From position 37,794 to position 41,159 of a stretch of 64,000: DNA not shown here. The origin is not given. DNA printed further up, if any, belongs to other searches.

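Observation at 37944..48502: Three tandem paralogues of a ~1020-aa double-module HdrA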

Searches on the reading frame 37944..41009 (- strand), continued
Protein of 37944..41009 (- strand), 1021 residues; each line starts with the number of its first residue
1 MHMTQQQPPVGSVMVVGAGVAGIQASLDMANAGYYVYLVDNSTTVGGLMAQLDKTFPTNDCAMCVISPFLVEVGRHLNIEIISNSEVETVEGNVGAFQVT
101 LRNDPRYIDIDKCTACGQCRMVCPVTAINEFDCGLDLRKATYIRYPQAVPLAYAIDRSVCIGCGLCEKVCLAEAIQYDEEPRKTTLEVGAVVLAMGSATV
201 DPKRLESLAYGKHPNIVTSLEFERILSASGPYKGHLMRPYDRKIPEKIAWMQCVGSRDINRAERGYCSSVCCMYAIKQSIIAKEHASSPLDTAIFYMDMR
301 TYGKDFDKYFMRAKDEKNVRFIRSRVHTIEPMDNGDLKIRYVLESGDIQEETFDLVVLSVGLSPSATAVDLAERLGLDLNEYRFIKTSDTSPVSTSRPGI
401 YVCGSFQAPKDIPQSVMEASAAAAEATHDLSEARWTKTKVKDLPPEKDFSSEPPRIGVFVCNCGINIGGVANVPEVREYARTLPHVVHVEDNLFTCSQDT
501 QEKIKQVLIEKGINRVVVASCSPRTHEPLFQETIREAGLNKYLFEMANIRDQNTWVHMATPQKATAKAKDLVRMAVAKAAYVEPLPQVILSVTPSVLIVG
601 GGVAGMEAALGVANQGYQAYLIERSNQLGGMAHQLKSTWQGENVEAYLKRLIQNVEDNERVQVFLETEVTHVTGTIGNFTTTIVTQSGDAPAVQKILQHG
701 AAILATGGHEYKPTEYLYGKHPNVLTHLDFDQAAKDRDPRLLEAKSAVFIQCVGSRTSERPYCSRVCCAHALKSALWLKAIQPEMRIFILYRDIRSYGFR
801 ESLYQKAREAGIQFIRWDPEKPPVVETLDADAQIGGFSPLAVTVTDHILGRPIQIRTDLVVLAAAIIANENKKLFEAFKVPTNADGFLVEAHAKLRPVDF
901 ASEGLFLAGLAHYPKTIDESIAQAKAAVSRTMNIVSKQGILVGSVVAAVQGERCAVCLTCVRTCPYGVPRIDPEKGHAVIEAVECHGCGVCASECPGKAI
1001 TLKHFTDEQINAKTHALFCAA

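Call 25: find_related_loci(query=A1, collection=genome_contigs, flank=10000)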
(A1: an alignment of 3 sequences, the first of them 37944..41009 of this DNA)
Query A1 (1021 aa) in genome_contigs; peptide patterns used: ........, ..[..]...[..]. (x = any residue, [..] = any of these).
599 stretches matched a pattern (row limit reached: there are more); 525 encode a relative of the query (tblastn E <= 1e-3); the best 80 are kept; 80 distinct loci.
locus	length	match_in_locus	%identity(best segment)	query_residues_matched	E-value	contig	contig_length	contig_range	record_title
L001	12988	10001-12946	58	24-1018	0e+0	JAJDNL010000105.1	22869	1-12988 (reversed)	MAG: Deltaproteobacteria bacterium isolate ALJrbin.32 k141_5701944, whole genome shotgun sequence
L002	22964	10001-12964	58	10-1012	0e+0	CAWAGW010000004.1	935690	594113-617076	MAG: uncultured delta proteobacterium isolate MFD02416.bin.2.191 genome assembly, contig: contig_1911, whole genome shot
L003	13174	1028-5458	65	6-1021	0e+0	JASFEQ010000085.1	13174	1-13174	MAG: Desulfobacteraceae bacterium isolate D0606M12metaG_Bin_56 D0606M12metaG_FD_scaffold_1169_c1, whole genome shotgun s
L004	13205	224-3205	57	10-1018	0e+0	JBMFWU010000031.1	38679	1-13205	MAG: Syntrophobacteraceae bacterium isolate KM4364-26 NODE_458_length_38679_cov_9.035781, whole genome shotgun sequence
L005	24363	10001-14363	56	1-1010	0e+0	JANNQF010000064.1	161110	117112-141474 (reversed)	MAG: Deltaproteobacteria bacterium isolate SOY_31_metabat_54 SOY_31_k141_1562736, whole genome shotgun sequence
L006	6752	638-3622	55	8-1018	0e+0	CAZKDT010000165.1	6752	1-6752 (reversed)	MAG TPA_asm: uncultured Desulfobacteraceae bacterium isolate binchicken_co357_137 genome assembly, contig: NODE_6125_len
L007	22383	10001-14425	65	5-1021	0e+0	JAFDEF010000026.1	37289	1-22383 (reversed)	MAG: Deltaproteobacteria bacterium isolate Meg19_1012_Bin_503 Meg19_1012_Bin_503_scaffold_1725, whole genome shotgun seq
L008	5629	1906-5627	53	7-1008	0e+0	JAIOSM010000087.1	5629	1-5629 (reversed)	MAG: Desulfobacteraceae bacterium isolate SMBSF44 bin_25_k127_1466954, whole genome shotgun sequence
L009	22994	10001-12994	54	11-1020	0e+0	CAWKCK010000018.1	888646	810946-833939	MAG: uncultured delta proteobacterium isolate MFD03804.bin.1.209 genome assembly, contig: contig_8594, whole genome shot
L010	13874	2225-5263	52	3-1017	0e+0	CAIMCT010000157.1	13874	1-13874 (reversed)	MAG: uncultured Desulfobacteraceae bacterium isolate Umea1_bin-2529 genome assembly, contig: bin-2529:157/580, whole gen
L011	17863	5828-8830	55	10-1016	0e+0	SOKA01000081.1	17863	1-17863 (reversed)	MAG: Dehalococcoidia bacterium isolate E44_bin46 NODE_1056_length_17863_cov_47.675651, whole genome shotgun sequence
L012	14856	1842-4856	53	11-1020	0e+0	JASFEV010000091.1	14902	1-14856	MAG: Desulfobacterales bacterium isolate D0606M20metaG_Bin_156 D0606M20metaG_FD_scaffold_221_c1, whole genome shotgun se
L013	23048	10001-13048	52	4-1017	0e+0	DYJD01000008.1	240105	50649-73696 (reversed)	MAG TPA_asm: Desulfosudis oleivorans isolate FI88_2_51_70 Afr_mines_FI88_35_length_240105_cov_30_549577, whole genome sh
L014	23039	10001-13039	52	3-1017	0e+0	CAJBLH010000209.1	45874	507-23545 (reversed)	MAG: uncultured Desulfobacteraceae bacterium isolate Loc090721-6m_bin-047 genome assembly, contig: bin-047:209/315, whol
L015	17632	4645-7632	53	8-1018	0e+0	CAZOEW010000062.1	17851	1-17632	MAG TPA_asm: uncultured Desulfobacterales bacterium isolate SRP319275_co4_240 genome assembly, contig: NODE_1769_length_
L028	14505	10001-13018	56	1-1021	0e+0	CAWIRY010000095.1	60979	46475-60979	MAG: uncultured delta proteobacterium isolate MFD03323.bin.1.124 genome assembly, contig: contig_35953, whole genome sho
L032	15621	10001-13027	51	1-1021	0e+0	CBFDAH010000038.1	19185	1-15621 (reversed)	MAG TPA_asm: uncultured Syntrophobacterales bacterium isolate SRR26215690_maxbin2_23 genome assembly, contig: ERZ2507347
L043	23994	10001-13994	51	23-1021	0e+0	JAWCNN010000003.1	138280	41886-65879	MAG: Candidatus Bathyarchaeia archaeon isolate JZ-2_201709_bins_178 JZ-2_201709_bins_178_scaffold_3, whole genome shotgu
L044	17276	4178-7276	49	10-1016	0e+0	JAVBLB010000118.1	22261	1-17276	MAG: Candidatus Adiutrix sp. isolate EPI_MAG_00012 c_000004975022, whole genome shotgun sequence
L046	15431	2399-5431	51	10-1016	0e+0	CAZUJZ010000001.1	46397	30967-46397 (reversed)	MAG TPA_asm: uncultured Desulfofustis sp. isolate SRP332253_co1_173 genome assembly, contig: NODE_915_length_46397_cov_5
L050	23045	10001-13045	49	2-1016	0e+0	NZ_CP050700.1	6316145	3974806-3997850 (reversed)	Desulfopila sp. IMCC35008 chromosome, complete genome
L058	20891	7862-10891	50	8-1016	0e+0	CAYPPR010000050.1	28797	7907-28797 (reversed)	MAG TPA_asm: uncultured Desulfopila sp. isolate SRP319275_co2_253 genome assembly, contig: NODE_1041_length_28797_cov_7.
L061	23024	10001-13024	50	8-1016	0e+0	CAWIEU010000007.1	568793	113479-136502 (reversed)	MAG: uncultured delta proteobacterium isolate MFD01721.bin.2.25 genome assembly, contig: contig_5054, whole genome shotg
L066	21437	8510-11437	50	24-1016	0e+0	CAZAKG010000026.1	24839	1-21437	MAG TPA_asm: uncultured Candidatus Bathyarchaeia archaeon isolate binchicken_co283_234 genome assembly, contig: NODE_124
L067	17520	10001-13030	49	11-1016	0e+0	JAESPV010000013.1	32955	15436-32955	MAG: Desulfocapsa sp. isolate NORP205 14493, whole genome shotgun sequence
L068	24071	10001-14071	49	21-1016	0e+0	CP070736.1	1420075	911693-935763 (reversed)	MAG: Methanobacteriota archaeon isolate bin4 chromosome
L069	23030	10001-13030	47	11-1016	0e+0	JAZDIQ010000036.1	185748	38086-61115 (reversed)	MAG: Pseudomonadota bacterium isolate MEGAHIT-group-0.413 k141_6594083, whole genome shotgun sequence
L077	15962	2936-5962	47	11-1021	0e+0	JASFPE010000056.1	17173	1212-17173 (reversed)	MAG: Desulfobacterales bacterium isolate D0819M20remetaG_Bin_304 D0819M20remetaG_FD_scaffold_166_c1, whole genome shotgu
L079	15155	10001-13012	46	11-1016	0e+0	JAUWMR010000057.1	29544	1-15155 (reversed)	MAG: Desulfobacteraceae bacterium isolate CSMAG_2403 CSMAG_2403_k141_223622_length_29544_cov_15.4768, whole genome shotg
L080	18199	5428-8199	51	14-1016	0e+0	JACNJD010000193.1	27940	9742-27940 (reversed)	MAG: Candidatus Desulfacyla euxinica NIOZ-UU_NODE_1928_length_27940_cov_42.2507, whole genome shotgun sequence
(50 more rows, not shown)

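Call 28: find_encoding_contigs(protein=P0002, flank=10000, max_places=3)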
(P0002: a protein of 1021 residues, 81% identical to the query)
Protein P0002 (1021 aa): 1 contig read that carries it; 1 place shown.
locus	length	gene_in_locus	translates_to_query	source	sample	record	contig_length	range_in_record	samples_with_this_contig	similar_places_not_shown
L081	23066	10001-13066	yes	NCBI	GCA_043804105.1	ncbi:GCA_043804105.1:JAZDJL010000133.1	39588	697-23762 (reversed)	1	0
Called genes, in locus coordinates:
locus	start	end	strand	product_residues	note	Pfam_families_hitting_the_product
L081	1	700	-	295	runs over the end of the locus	PF13489:Methyltransf_23, PF05175:MTS (weak), PF06325:PrmA (weak), PF13847:Methyltransf_31, PF08241:Methyltransf_11, PF08242:Methyltransf_12, PF13649:Methyltransf_25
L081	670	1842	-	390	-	PF13439:Glyco_transf_4, PF13579:Glyco_trans_4_4, PF00534:Glycos_transf_1, PF13692:Glyco_trans_1_4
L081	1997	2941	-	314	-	PF07940:Hepar_II_III_C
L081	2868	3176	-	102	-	PF16889:Hepar_II_III_N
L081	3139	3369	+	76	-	-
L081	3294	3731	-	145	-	-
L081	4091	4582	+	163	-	-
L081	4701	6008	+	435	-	PF12838:Fer4_7 (weak), PF13183:Fer4_8, PF13237:Fer4_10 (weak), PF13187:Fer4_9 (weak), PF13534:Fer4_17, PF02754:CCG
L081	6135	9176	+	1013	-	PF12831:FAD_oxidored (weak), PF00037:Fer4 (weak), PF07992:Pyr_redox_2 (weak), PF00890:FAD_binding_2 (weak), PF07992:Pyr_redox_2, PF12831:FAD_oxidored (weak), PF12838:Fer4_7, PF14697:Fer4_21, +12 more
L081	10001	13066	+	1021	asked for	PF00070:Pyr_redox (faint), PF00890:FAD_binding_2 (faint), PF00037:Fer4 (weak), PF07992:Pyr_redox_2, PF12831:FAD_oxidored, PF13738:Pyr_redox_3 (weak), PF13237:Fer4_10 (weak), PF14697:Fer4_21 (weak), +11 more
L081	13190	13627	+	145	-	PF02662:FlpD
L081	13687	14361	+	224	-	PF12225:DUF5981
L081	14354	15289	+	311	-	PF02219:MTHFR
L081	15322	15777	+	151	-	PF02662:FlpD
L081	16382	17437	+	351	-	-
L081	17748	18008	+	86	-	PF13711:DUF4160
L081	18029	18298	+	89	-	PF10387:DUF2442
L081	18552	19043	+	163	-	PF04014:MazE_antitoxin (weak), PF01850:PIN (faint)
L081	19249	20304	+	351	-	-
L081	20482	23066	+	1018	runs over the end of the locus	PF22548:AEP-TOTE, PF04851:ResIII, PF00270:DEAD, PF13091:PLDc_2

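Call 29: find_encoding_contigs(protein=P0010, flank=10000, max_places=2)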
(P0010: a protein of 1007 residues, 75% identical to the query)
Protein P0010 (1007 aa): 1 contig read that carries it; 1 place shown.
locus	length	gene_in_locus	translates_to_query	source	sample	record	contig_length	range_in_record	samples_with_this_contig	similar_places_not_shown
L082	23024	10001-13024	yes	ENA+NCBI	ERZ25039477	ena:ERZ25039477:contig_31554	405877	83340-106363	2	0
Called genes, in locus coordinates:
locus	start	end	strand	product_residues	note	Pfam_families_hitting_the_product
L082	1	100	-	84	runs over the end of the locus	PF03811:Zn_ribbon_InsA (weak)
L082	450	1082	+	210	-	PF00881:Nitroreductase, PF14512:TM1586_NiRdase (faint)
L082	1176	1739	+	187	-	PF13384:HTH_23 (faint)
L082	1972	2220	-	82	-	-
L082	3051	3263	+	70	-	PF03459:TOBE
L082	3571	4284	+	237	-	PF07610:DUF1573, PF22544:HYDIN_VesB_CFA65-like_Ig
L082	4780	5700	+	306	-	PF02754:CCG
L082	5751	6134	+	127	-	PF07992:Pyr_redox_2 (weak), PF12831:FAD_oxidored, PF13450:NAD_binding_8 (weak), PF00037:Fer4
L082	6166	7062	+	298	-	PF07992:Pyr_redox_2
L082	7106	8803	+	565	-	PF00890:FAD_binding_2, PF01266:DAO (weak), PF07992:Pyr_redox_2, PF12831:FAD_oxidored, PF13450:NAD_binding_8, PF12838:Fer4_7, PF13187:Fer4_9, PF14697:Fer4_21, +3 more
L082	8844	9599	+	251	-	PF02662:FlpD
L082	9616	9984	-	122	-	-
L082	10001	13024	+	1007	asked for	PF00037:Fer4 (weak), PF07992:Pyr_redox_2, PF13738:Pyr_redox_3 (weak), PF07992:Pyr_redox_2, PF12831:FAD_oxidored, PF12838:Fer4_7 (weak), PF13187:Fer4_9 (weak), PF13237:Fer4_10, +13 more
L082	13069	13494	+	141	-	PF02662:FlpD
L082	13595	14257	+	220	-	PF12225:DUF5981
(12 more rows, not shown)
